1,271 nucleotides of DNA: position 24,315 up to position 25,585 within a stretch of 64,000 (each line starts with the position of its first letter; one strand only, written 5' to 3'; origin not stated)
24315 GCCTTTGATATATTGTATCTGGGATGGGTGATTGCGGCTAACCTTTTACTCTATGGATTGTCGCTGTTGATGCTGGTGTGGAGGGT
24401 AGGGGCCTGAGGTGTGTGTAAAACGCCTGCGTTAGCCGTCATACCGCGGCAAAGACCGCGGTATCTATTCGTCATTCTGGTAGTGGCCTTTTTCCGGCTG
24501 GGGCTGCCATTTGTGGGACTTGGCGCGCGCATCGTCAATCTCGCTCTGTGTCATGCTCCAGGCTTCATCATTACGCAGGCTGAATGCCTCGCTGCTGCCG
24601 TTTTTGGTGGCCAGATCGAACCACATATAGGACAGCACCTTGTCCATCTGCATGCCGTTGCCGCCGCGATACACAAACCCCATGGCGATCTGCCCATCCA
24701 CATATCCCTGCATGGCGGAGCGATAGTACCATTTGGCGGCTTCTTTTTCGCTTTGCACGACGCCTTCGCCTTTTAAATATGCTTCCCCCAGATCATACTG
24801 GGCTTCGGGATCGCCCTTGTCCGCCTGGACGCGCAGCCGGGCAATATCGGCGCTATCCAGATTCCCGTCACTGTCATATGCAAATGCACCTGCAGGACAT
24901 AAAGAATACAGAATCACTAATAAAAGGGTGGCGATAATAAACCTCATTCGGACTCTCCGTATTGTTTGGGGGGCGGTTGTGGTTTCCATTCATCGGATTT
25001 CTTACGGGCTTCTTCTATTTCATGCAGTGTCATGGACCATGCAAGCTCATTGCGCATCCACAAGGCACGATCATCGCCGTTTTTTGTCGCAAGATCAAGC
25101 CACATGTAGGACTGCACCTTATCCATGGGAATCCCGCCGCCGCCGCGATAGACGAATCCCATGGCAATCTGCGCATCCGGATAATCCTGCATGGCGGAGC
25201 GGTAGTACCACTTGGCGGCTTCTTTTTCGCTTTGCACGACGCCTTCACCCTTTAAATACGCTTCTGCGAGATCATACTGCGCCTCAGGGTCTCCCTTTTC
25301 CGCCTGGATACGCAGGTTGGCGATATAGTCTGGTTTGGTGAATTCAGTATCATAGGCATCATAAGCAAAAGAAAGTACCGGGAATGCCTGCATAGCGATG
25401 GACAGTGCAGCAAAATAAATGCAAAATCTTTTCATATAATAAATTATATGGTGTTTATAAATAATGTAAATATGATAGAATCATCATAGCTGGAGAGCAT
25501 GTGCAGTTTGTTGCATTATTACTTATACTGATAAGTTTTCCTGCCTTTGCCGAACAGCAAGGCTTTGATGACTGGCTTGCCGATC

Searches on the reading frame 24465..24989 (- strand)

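Call 28: search_protein_families(library=pfam, proteins=[window:24465-24989:-], max_evalue=0.01)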
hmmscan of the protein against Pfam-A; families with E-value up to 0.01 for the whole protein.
window:24465-24989:- (174 aa): 1 family
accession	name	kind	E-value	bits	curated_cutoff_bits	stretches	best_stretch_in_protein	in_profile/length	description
PF08238.18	Sel1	-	1.7e-12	47.8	30.7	1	61-96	1-36/36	Sel1 repeat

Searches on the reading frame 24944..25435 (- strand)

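Call 28: search_protein_families(library=pfam, proteins=[window:24944-25435:-], max_evalue=0.01)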
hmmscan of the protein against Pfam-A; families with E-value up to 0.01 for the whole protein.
window:24944-25435:- (163 aa): 1 family
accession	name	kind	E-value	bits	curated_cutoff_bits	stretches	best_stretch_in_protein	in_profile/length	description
PF08238.18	Sel1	-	7e-14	52.2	30.7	2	50-85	1-36/36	Sel1 repeat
